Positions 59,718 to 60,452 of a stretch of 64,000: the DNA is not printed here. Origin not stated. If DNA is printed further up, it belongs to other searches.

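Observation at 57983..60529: CnrYXH-like envelope metal/stress module: ECF sigma, membrane protein, LTxxQ periplasmic protein, plus a secreted metallothionein-like peptide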

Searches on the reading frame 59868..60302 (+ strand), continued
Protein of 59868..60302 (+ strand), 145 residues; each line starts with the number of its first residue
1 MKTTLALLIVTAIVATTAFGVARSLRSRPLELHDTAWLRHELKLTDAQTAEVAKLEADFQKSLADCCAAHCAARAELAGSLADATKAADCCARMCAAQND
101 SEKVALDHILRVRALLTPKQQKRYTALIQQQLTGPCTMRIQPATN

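Call 64: search_solved_structures(query=A1, max_evalue=0.05, show_alignments=5)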
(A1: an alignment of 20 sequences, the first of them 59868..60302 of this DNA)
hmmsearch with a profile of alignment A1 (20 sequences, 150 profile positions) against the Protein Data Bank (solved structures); distinct sequences matched with E-value up to 0.05: 7.
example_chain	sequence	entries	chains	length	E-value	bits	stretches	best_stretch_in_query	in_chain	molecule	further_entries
3oeo_A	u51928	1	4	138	3.6e-06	30.2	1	41-140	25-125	Spheroplast protein Y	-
3o39_A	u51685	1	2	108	1.3e-05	28.4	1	46-138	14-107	Periplasmic protein related to spheroblast formation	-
5wnw_A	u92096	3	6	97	2.8e-05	27.4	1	46-138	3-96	Periplasmic chaperone Spy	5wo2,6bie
5wo1_A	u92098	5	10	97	2.9e-05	27.3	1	46-138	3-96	Periplasmic chaperone Spy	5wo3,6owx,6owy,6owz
4clv_A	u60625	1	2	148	0.00064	22.9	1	1-133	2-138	NICKEL-COBALT-CADMIUM RESISTANCE PROTEIN NCCX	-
5ihf_A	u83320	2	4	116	0.014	18.6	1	38-130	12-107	VirG-like protein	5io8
3zg1_A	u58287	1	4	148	0.035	17.3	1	1-132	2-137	NICKEL AND COBALT RESISTANCE PROTEIN CNRR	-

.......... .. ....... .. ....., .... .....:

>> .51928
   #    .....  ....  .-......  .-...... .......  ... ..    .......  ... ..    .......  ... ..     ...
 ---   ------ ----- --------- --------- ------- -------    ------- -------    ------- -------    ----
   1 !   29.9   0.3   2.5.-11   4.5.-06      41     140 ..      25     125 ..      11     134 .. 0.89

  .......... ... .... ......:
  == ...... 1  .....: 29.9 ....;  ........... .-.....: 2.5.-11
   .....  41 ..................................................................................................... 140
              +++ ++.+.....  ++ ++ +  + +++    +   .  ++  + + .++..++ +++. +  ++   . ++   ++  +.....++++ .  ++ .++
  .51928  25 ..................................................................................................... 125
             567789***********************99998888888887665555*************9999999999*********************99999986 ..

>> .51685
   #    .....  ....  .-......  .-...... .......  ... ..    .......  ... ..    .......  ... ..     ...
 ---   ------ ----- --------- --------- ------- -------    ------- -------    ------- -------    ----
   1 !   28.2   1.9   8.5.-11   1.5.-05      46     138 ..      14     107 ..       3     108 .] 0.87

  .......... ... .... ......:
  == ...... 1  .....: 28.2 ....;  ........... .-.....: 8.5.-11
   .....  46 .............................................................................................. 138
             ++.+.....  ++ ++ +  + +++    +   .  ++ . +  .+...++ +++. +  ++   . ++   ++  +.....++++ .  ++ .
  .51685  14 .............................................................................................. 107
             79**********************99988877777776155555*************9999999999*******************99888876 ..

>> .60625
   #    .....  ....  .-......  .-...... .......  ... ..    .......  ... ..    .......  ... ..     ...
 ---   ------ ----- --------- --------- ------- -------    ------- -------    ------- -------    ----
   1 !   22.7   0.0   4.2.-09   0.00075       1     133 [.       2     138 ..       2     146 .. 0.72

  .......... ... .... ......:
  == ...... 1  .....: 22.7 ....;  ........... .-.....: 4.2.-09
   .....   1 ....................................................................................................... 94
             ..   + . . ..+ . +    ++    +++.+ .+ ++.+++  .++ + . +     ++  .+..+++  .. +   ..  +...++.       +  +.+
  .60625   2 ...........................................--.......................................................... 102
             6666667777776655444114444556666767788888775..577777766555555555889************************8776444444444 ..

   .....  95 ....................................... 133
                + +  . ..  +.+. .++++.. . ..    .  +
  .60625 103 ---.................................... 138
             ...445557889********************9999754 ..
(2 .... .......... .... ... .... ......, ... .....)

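Call 72: predict_structure(alignment_id=A1)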
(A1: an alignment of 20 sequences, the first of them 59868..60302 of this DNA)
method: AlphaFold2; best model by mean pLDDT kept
length: 145 residues; sequences in the alignment: 20
mean_pLDDT: 87.1   pTM: 0.69
mean pLDDT of the five models: 87.1, 86.8, 85.5, 84.0, 83.0
residues with pLDDT >= 90: 94; 70-90: 27; 50-70: 24; < 50: 0
segments of 3 or more residues with pLDDT < 50: none
pLDDT, mean of each block of 10 residues (from residue 1): 83 79 59 89 97 97 94 93 96 94 95 98 94 66 57
secondary structure, 60 per line:
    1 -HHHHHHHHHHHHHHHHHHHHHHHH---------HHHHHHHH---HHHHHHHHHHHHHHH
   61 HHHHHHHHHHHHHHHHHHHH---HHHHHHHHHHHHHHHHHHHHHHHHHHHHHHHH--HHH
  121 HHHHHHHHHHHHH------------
elements in order: H2-25 H35-42 H46-80 H84-115 H118-133

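Call 75: fold_search(model_id=the predicted structure, library=pdb)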
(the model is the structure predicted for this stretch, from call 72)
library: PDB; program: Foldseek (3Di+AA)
matches with E <= 10: 402; with E <= 0.001: 0
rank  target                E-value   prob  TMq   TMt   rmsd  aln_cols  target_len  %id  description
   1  3zg1_D                6.8e-03  1.00  0.55  0.71   3.5       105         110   20  NI-BOUND FORM OF M123A MUTANT OF CUPRIAVIDUS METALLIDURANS CH34 CNRXS (released 2013-10-23)
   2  2y3b                  8.9e-03  1.00  0.55  0.70   3.7       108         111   20  Co-bound form of Cupriavidus metallidurans CH34 CnrXs (released 2011-03-30)
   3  2y39                  9.5e-03  1.00  0.56  0.72   3.4       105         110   20  Ni-bound form of Cupriavidus metallidurans CH34 CnrXs (released 2011-03-30)
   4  3epv_C                1.1e-02  1.00  0.54  0.71   4.0       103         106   19  X-ray Structure of the Metal-sensor CnrX in both the Apo- and Copper-bound Forms (released 2008-11-25)
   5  2y3h_D                1.1e-02  1.00  0.56  0.73   3.4       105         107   19  E63Q mutant of Cupriavidus metallidurans CH34 CnrXs (released 2011-03-30)
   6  2y3h_A                1.1e-02  1.00  0.53  0.68   4.1       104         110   20  E63Q mutant of Cupriavidus metallidurans CH34 CnrXs (released 2011-03-30)
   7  4clv_A                1.1e-02  1.00  0.55  0.56   5.6       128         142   20  Crystal Structure of dodecylphosphocholine-solubilized NccX from Cupriavidus metallidurans 31A (released 2014-10-01)
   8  3epv_A                1.2e-02  1.00  0.56  0.72   3.2       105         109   20  X-ray Structure of the Metal-sensor CnrX in both the Apo- and Copper-bound Forms (released 2008-11-25)
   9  2y3d_A                1.3e-02  1.00  0.58  0.74   3.0       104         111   20  Zn-bound form of Cupriavidus metallidurans CH34 CnrXs (released 2011-03-30)
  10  2y3h_B                1.6e-02  1.00  0.53  0.69   4.1       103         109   18  E63Q mutant of Cupriavidus metallidurans CH34 CnrXs (released 2011-03-30)
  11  4wwf_B                1.7e-02  1.00  0.58  0.78   3.0       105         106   20  High-resolution structure of two Ni-bound forms of the M123C mutant of C. metallidurans CnrXs (released 2015-02-11)
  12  3zg1_A                1.7e-02  1.00  0.56  0.72   3.4       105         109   20  NI-BOUND FORM OF M123A MUTANT OF CUPRIAVIDUS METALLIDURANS CH34 CNRXS (released 2013-10-23)
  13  4wwf_A                1.7e-02  1.00  0.57  0.72   3.4       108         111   20  High-resolution structure of two Ni-bound forms of the M123C mutant of C. metallidurans CnrXs (released 2015-02-11)
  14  4wwb                  1.7e-02  1.00  0.56  0.71   3.6       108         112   19  High-resolution structure of the Ni-bound form of the Y135F mutant of C. metallidurans CnrXs (released 2015-02-11)
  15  2y3h_C                2.0e-02  1.00  0.56  0.72   3.5       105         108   19  E63Q mutant of Cupriavidus metallidurans CH34 CnrXs (released 2011-03-30)
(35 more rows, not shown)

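Call 76: find_encoding_contigs(protein=P0024, flank=10000, max_places=2)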
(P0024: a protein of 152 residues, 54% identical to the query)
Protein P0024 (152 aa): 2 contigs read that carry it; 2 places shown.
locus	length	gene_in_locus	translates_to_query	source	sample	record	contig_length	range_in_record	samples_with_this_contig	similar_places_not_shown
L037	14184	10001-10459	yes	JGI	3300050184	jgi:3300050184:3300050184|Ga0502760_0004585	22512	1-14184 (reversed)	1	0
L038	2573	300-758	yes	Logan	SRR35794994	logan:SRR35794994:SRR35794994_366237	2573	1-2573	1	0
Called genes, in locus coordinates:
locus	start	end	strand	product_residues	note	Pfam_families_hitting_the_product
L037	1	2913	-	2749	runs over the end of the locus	PF17892:Cadherin_5, PF17963:Big_9, PF02494:HYR, PF17803:Cadherin_4, PF17892:Cadherin_5, PF17963:Big_9, PF17803:Cadherin_4, PF17892:Cadherin_5, +19 more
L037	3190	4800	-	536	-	PF11412:DsbD_N, PF02683:DsbD_TM, PF03190:Thioredox_DsbH (weak), PF13899:Thioredoxin_7, PF00085:Thioredoxin, PF13098:Thioredoxin_2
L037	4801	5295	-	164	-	PF00578:AhpC-TSA, PF08534:Redoxin, PF13905:Thioredoxin_8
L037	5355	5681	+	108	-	-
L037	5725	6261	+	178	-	PF04542:Sigma70_r2, PF08281:Sigma70_r4_2, PF04545:Sigma70_r4 (weak)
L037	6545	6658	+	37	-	-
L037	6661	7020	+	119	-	-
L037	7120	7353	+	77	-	-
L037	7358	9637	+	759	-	PF04945:YHS, PF19335:HMBD, PF00122:E1-E2_ATPase, PF00702:Hydrolase, PF08282:Hydrolase_3 (weak)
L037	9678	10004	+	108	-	-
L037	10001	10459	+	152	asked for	PF13801:Metal_resist, PF07813:LTXXQ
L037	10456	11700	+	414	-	PF02321:OEP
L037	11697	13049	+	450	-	PF19335:HMBD, PF25919:BSH_CusB, PF25973:BSH_CzcB, PF25869:3HB_CusB, PF25954:Beta-barrel_RND_2, PF25989:YknX_C (faint)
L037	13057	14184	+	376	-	?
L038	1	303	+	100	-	?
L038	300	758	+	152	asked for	PF13801:Metal_resist, PF07813:LTXXQ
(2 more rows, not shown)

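Call 77: find_encoding_contigs(protein=P0026, flank=10000, max_places=2)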
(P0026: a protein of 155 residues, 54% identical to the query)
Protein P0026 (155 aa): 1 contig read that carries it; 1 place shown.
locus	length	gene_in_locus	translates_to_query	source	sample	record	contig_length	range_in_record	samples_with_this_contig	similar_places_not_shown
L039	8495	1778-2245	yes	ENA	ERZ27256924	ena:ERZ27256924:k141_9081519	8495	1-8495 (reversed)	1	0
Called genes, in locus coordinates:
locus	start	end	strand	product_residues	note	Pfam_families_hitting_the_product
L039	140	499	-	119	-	-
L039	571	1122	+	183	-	PF07638:Sigma70_ECF (faint), PF04542:Sigma70_r2, PF08281:Sigma70_r4_2, PF04545:Sigma70_r4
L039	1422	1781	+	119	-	-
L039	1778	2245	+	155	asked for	PF13801:Metal_resist, PF07813:LTXXQ (weak)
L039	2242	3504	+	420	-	PF02321:OEP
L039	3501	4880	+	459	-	PF19335:HMBD, PF25869:3HB_CusB (faint), PF25919:BSH_CusB, PF25954:Beta-barrel_RND_2, PF25944:Beta-barrel_RND (weak)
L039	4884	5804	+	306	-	PF00873:ACR_tran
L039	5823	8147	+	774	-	PF00873:ACR_tran, PF03176:MMPL (faint), PF00873:ACR_tran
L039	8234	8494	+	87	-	?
